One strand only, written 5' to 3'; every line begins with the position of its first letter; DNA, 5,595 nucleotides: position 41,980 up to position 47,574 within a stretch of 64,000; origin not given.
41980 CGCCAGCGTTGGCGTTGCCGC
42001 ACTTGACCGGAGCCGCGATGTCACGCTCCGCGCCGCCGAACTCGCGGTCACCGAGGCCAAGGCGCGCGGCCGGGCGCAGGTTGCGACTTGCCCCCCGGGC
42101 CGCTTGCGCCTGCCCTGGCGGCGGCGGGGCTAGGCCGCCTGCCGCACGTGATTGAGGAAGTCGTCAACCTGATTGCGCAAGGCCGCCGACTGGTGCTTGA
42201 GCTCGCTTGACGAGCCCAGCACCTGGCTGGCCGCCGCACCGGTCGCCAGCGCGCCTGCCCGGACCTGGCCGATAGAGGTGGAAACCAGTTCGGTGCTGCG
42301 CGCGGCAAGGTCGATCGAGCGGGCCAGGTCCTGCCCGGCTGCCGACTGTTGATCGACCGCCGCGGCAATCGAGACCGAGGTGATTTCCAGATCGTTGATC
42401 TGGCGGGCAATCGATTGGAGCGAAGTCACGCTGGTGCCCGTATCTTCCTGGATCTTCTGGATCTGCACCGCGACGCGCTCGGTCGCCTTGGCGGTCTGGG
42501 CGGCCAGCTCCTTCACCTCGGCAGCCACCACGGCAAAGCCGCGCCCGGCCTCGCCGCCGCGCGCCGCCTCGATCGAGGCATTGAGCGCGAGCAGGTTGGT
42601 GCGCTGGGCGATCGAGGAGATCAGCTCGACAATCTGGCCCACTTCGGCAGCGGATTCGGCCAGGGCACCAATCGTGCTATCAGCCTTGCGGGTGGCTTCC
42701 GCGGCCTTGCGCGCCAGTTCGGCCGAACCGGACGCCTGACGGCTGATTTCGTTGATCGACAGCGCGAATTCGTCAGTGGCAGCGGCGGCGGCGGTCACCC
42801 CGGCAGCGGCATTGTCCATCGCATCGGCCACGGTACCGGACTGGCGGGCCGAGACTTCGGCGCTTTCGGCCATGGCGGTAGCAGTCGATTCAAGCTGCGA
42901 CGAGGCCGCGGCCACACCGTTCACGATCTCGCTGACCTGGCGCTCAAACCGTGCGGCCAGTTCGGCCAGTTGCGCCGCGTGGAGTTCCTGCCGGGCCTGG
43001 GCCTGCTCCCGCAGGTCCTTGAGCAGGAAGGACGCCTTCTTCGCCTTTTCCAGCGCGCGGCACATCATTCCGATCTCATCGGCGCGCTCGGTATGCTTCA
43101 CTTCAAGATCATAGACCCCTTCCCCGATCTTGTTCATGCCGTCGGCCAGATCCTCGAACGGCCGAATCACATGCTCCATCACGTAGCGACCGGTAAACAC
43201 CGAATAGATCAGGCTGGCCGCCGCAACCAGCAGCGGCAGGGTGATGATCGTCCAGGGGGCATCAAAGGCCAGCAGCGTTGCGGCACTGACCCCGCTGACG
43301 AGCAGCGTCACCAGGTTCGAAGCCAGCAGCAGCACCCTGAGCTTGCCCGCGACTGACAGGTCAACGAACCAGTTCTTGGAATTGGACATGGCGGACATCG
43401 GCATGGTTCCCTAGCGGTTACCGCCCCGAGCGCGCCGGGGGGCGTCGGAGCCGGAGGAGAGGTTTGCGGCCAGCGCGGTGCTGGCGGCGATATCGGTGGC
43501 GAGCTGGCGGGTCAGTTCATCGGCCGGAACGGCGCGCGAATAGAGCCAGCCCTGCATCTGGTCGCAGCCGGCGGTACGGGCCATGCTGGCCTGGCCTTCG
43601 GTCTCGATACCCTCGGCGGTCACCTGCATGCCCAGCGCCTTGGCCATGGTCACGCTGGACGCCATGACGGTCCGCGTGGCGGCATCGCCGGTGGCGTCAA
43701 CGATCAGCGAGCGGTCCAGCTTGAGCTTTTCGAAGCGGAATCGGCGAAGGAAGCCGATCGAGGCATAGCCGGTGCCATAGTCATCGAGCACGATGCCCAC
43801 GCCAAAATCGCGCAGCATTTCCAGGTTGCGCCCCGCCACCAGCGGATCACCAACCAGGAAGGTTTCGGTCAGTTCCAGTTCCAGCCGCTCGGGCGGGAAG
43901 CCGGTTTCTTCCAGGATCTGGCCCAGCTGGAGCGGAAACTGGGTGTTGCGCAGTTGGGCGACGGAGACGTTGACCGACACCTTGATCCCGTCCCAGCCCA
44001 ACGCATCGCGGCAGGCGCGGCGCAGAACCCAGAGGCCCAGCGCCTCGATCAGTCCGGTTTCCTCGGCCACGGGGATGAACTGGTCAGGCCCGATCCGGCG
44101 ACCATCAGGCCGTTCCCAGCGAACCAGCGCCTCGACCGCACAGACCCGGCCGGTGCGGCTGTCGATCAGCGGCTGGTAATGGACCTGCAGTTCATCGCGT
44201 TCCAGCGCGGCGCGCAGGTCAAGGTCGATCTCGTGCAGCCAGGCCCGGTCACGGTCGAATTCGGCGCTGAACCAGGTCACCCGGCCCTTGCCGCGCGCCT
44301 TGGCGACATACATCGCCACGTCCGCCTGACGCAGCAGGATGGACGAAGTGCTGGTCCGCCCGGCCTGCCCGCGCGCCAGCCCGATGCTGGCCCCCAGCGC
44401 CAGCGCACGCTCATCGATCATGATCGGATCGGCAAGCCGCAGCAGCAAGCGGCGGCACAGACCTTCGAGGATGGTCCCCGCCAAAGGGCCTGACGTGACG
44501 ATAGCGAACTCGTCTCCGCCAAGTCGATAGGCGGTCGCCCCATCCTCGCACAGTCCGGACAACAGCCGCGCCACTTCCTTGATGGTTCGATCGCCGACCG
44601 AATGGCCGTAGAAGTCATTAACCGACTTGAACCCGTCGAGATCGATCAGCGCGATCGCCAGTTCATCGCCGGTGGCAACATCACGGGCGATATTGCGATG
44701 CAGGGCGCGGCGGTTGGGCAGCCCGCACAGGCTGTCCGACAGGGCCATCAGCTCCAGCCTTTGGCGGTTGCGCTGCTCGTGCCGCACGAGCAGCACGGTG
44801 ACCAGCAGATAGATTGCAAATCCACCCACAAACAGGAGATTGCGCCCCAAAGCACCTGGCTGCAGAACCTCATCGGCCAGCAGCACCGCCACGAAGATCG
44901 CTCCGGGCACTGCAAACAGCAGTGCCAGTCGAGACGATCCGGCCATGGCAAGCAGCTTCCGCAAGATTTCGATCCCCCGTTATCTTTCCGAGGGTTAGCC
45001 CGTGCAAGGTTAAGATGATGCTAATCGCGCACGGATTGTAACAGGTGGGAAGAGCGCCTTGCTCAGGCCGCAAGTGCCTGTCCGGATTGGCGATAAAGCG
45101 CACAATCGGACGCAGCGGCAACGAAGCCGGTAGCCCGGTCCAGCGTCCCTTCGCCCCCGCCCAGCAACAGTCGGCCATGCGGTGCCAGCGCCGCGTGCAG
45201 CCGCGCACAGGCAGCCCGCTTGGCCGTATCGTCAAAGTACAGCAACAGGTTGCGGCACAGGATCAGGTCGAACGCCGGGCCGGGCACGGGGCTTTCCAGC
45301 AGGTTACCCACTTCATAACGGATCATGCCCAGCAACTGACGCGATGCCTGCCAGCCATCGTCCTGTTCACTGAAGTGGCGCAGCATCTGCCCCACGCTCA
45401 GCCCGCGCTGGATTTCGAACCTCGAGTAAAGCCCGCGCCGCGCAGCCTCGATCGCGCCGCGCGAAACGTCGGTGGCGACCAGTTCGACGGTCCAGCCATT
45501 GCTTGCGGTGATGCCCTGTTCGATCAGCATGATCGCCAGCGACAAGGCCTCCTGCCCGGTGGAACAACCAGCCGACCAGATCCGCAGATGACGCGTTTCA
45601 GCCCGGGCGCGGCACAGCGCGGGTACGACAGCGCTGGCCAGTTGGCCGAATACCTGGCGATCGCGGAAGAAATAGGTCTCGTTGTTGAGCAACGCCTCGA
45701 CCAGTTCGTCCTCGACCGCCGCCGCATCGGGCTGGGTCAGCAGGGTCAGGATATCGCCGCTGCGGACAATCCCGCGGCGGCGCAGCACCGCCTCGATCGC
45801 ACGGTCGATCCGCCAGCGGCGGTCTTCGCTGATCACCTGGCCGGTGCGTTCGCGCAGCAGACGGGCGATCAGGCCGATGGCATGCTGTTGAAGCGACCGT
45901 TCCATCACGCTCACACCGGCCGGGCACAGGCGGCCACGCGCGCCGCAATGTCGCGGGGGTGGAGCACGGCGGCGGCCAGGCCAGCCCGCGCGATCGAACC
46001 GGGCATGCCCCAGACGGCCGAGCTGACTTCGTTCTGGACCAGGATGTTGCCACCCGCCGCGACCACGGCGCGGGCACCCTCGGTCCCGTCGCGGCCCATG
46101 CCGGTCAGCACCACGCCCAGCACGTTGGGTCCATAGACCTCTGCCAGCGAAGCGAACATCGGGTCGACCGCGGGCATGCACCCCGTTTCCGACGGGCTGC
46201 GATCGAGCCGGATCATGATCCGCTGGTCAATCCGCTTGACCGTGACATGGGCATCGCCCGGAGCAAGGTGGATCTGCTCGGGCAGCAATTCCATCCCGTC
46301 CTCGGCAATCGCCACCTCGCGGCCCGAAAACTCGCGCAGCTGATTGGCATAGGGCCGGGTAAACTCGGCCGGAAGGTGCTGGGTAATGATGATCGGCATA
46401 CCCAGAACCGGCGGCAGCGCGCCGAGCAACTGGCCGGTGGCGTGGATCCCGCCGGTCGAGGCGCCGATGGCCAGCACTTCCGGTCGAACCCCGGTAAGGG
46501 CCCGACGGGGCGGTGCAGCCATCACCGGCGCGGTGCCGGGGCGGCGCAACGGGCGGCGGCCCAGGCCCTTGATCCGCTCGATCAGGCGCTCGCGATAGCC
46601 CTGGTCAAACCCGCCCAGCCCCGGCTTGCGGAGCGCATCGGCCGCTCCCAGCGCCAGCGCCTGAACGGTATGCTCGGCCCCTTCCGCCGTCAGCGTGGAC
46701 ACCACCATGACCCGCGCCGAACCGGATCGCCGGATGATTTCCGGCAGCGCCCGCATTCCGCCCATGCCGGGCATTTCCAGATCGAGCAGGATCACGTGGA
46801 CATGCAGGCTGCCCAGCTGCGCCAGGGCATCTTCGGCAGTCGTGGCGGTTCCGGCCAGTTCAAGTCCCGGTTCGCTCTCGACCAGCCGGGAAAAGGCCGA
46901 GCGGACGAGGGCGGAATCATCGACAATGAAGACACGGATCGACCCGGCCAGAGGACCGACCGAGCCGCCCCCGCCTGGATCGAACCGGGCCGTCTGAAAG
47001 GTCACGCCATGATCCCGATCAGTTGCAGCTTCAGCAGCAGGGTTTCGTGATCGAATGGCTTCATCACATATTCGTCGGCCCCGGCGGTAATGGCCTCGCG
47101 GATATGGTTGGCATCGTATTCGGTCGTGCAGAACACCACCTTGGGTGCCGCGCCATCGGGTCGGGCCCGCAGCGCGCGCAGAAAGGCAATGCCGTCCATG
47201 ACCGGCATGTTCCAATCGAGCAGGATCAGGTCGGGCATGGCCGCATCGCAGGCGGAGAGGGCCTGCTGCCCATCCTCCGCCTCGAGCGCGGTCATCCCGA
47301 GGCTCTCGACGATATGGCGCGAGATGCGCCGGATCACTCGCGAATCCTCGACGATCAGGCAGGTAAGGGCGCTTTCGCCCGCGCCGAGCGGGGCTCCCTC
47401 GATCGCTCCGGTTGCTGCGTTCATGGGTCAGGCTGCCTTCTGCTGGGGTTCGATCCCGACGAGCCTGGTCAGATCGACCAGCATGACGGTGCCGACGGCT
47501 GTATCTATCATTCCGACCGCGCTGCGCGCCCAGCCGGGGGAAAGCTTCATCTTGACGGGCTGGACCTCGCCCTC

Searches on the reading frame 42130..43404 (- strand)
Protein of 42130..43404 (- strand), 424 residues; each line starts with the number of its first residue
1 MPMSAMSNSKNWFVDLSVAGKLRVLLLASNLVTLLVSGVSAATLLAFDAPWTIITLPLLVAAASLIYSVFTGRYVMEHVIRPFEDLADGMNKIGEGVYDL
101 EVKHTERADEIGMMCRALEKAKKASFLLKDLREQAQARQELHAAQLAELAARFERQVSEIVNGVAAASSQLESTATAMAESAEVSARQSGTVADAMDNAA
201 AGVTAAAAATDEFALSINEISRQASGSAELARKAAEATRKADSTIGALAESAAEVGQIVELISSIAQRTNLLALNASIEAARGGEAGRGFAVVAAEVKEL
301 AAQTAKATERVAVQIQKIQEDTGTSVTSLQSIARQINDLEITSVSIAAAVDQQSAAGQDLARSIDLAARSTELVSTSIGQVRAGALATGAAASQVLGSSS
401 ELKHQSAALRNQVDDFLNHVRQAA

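Call 72: search_protein_families(library=pfam, proteins=[window:42130-43404:-], max_evalue=0.00001)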
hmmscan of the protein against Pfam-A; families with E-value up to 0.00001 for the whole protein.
window:42130-43404:- (424 aa): 2 families
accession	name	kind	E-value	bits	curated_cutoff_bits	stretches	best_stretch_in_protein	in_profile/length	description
PF00015.26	MCPsignal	-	8.9e-29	101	34.6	1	224-381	4-161/172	Methyl-accepting chemotaxis protein (MCP) signalling domain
PF00672.30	HAMP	-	6.3e-07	30.1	25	0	78-119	5-45/53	HAMP domain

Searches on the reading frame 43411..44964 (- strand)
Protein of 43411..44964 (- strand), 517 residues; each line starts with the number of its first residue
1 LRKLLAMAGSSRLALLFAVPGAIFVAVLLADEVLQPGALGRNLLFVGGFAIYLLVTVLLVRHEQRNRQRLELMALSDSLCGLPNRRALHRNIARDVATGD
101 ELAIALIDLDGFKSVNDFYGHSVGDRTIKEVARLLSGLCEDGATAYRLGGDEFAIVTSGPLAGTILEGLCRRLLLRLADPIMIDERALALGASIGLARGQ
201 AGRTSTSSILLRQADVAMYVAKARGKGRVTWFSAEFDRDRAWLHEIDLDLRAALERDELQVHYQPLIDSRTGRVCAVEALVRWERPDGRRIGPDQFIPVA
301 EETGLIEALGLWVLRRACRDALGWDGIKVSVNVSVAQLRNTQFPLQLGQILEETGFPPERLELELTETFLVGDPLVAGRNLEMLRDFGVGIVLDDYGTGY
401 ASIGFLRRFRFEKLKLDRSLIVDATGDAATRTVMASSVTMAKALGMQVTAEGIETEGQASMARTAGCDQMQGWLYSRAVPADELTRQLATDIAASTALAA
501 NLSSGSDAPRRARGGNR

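Call 72: search_protein_families(library=pfam, proteins=[window:43411-44964:-], max_evalue=0.00001)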
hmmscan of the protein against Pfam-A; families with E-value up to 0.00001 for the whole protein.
window:43411-44964:- (517 aa): 2 families
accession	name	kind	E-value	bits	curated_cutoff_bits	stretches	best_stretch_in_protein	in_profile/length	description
PF00563.25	EAL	-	2.1e-67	227.4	31.3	1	249-477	3-235/236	EAL domain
PF00990.26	GGDEF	-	8.3e-33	113.9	23.8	1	75-227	2-160/161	Diguanylate cyclase, GGDEF domain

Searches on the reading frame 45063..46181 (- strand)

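Call 72: search_protein_families(library=pfam, proteins=[window:45063-46181:-], max_evalue=0.00001)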
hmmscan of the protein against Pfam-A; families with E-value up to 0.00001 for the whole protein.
window:45063-46181:- (372 aa): 2 families
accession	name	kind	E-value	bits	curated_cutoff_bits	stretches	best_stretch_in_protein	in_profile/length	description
PF01739.24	CheR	-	4.9e-44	150.6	27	1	167-345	1-178/195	CheR methyltransferase, SAM binding domain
PF13649.12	Methyltransf_25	-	6e-07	30.5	27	0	284-336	46-97/97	Methyltransferase domain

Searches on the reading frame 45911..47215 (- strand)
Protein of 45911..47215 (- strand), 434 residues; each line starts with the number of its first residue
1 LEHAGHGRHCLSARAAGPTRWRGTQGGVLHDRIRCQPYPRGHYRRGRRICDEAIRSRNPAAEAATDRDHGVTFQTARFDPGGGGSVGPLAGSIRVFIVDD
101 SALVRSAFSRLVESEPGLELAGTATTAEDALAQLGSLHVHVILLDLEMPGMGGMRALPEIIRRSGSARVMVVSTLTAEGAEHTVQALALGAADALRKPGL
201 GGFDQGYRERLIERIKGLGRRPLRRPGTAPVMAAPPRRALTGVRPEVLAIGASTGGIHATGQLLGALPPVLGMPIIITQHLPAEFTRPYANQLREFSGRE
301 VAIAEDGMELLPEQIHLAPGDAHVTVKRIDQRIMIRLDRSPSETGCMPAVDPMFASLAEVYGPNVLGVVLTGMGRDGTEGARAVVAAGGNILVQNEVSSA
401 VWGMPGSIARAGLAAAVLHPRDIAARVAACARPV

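Call 72: search_protein_families(library=pfam, proteins=[window:45911-47215:-], max_evalue=0.00001)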
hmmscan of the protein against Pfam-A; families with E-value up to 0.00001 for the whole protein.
window:45911-47215:- (434 aa): 2 families
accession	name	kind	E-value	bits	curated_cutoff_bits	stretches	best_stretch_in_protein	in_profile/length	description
PF01339.22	CheB_methylest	-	2.3e-54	184.2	24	1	249-426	2-173/174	CheB methylesterase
PF00072.30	Response_reg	-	1.9e-18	67.1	30.2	1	95-198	1-100/111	Response regulator receiver domain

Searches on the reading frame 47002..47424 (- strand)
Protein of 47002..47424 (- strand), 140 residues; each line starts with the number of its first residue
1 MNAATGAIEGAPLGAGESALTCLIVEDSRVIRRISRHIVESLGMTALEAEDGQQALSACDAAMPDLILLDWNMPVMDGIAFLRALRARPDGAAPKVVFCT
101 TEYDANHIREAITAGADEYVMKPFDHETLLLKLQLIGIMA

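Call 45: search_protein_families(library=pfam, proteins=[window:47002-47424:-], max_evalue=0.001)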
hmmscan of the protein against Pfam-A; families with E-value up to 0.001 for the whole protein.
window:47002-47424:- (140 aa): 1 family
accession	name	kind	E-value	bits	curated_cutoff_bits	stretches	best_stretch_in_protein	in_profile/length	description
PF00072.30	Response_reg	-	3.7e-28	98.3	30.2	1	23-133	2-110/111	Response regulator receiver domain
